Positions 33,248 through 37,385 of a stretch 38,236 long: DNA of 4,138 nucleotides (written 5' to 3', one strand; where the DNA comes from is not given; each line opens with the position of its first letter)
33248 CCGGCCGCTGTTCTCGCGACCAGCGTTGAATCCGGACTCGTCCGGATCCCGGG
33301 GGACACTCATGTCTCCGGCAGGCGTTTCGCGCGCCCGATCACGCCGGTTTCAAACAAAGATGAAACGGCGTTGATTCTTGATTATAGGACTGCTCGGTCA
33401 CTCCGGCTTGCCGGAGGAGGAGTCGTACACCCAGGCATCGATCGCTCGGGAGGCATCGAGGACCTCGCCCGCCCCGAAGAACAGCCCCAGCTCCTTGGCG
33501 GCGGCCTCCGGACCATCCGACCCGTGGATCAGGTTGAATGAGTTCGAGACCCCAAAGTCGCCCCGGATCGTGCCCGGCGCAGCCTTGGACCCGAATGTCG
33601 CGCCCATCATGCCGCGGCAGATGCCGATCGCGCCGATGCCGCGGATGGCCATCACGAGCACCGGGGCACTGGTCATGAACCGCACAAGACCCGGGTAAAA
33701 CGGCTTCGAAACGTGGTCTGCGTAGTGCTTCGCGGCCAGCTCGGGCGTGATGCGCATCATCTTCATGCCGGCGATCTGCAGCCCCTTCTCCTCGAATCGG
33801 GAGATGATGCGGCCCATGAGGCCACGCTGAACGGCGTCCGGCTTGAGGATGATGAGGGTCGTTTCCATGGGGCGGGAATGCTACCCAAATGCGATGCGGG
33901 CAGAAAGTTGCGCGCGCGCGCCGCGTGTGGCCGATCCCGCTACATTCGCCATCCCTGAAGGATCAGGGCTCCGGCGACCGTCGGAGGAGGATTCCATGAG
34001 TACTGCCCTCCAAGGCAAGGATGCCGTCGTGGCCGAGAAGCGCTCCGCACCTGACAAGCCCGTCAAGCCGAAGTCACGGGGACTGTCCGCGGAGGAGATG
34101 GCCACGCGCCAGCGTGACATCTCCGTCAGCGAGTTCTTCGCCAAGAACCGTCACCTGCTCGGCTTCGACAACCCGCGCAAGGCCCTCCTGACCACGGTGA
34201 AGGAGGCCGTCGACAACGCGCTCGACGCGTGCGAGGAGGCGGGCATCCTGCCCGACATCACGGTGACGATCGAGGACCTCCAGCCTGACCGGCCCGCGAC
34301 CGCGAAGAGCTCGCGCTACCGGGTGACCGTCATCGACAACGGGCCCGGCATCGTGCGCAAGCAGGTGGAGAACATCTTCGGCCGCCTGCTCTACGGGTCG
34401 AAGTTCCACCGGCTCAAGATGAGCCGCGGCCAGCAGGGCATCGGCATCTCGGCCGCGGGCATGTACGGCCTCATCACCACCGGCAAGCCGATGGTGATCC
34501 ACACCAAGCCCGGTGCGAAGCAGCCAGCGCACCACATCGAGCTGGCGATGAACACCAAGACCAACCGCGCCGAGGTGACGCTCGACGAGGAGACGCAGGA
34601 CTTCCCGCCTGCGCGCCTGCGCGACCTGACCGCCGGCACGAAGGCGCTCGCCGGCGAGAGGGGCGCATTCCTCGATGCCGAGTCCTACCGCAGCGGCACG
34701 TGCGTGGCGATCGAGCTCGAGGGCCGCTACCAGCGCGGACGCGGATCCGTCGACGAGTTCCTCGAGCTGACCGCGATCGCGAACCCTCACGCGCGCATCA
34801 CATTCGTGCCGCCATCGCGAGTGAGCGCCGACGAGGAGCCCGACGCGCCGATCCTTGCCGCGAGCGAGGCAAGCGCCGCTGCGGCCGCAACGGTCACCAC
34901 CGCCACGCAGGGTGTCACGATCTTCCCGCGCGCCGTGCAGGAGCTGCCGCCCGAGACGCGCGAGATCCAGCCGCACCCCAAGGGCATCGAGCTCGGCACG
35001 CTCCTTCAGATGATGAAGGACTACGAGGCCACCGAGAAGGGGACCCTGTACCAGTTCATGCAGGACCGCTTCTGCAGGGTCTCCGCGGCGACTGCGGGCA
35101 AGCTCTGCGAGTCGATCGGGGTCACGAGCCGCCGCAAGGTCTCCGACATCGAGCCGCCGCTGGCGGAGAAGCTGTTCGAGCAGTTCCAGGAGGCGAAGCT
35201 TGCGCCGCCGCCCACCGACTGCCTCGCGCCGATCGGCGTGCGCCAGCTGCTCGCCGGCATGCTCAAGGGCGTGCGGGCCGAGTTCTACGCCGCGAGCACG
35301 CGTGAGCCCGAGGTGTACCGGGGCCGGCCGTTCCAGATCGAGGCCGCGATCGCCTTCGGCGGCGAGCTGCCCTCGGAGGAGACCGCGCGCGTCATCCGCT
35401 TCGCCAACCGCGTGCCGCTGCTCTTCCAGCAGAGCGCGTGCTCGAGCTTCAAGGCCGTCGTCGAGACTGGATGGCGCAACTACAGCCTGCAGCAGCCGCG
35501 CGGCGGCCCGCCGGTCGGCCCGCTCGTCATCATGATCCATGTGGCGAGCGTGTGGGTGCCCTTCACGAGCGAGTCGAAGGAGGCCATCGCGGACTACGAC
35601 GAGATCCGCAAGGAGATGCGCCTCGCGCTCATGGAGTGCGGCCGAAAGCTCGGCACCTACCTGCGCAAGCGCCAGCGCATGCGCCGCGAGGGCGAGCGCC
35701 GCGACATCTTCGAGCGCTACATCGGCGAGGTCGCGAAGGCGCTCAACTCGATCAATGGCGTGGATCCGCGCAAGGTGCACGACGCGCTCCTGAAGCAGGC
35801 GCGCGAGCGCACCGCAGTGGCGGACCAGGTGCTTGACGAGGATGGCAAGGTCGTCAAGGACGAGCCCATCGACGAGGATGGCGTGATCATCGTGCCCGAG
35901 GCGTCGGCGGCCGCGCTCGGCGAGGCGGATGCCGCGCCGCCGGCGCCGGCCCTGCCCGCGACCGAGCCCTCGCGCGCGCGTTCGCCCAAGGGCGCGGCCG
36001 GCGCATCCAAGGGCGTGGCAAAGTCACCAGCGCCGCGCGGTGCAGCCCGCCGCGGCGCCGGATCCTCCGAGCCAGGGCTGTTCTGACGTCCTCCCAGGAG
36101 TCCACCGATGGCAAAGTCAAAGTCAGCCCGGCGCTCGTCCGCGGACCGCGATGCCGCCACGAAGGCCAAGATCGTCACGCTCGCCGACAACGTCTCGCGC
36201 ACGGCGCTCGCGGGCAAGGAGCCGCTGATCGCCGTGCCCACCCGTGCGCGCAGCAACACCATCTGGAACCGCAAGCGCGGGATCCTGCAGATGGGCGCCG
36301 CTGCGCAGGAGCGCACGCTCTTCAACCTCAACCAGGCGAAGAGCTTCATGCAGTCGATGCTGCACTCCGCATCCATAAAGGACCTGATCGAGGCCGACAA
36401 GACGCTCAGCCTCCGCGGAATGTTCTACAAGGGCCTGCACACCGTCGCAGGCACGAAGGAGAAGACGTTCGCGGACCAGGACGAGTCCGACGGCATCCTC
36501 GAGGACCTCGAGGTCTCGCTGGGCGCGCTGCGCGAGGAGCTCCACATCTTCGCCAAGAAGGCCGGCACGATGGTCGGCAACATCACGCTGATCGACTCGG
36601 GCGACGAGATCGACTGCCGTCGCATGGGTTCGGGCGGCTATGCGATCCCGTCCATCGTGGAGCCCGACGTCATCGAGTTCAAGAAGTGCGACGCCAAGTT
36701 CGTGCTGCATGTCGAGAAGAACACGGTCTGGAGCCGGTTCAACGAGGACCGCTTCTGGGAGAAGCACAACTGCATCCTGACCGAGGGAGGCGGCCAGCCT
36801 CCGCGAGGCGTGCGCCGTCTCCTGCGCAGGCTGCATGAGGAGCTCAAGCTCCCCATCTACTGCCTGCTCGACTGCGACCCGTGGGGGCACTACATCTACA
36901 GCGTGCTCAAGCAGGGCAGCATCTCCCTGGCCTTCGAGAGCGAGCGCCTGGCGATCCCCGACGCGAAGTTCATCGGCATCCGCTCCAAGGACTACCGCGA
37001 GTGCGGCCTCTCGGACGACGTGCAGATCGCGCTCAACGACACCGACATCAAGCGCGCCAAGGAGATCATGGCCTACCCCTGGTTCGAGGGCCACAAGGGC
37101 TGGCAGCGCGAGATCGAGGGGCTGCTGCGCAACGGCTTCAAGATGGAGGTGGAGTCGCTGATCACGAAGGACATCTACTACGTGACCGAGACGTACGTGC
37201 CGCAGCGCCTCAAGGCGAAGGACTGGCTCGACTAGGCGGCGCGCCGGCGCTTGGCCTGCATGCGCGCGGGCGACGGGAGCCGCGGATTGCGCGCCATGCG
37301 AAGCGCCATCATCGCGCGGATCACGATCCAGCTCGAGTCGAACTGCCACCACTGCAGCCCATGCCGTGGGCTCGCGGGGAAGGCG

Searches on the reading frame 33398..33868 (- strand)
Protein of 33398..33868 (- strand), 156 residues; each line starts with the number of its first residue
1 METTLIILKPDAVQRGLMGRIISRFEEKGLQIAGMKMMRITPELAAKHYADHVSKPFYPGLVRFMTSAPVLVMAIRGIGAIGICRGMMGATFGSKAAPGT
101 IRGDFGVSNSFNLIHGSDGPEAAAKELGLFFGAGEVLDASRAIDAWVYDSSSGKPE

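Call 58: search_protein_families(library=pfam, proteins=[window:33398-33868:-], max_evalue=0.001)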
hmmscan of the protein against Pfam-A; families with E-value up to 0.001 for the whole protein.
window:33398-33868:- (156 aa): 1 family
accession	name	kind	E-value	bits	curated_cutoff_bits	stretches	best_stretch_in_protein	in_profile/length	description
PF00334.24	NDK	-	2e-50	170.6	27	1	2-135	1-134/135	Nucleoside diphosphate kinase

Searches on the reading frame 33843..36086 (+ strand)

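Call 58: search_protein_families(library=pfam, proteins=[window:33843-36086:+], max_evalue=0.001)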
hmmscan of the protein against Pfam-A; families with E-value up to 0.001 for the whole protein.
window:33843-36086:+ (747 aa): 3 families
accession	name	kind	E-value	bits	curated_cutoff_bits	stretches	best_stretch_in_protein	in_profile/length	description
PF09239.17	Topo-VIb_trans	-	2.1e-57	193.8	24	1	456-617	1-157/159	Topoisomerase VI B subunit, transducer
PF02518.31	HATPase_c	-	1.2e-09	39.1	26.4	1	113-223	4-97/111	Histidine kinase-, DNA gyrase B-, and HSP90-like ATPase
PF13589.12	HATPase_c_3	-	9.8e-07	29.3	25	1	118-241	6-112/137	Histidine kinase-, DNA gyrase B-, and HSP90-like ATPase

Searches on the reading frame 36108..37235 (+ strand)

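Call 58: search_protein_families(library=pfam, proteins=[window:36108-37235:+], max_evalue=0.001)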
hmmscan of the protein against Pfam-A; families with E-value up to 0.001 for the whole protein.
window:36108-37235:+ (375 aa): 3 families
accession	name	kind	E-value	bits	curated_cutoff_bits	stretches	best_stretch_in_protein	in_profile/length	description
PF21180.3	TOP6A-Spo11_Toprim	-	2e-57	194.3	24.1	1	198-368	1-170/170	Topoisomerase 6 subunit A/Spo11, Toprim domain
PF04406.19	TP6A_N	-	4.3e-13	49.3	26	1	79-147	2-62/62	Type IIB DNA topoisomerase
PF20768.2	Topo_VI_alpha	-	1.5e-09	37.9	23.6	1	153-195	5-50/50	All-beta domain in DNA topoisomerase VI alpha subunit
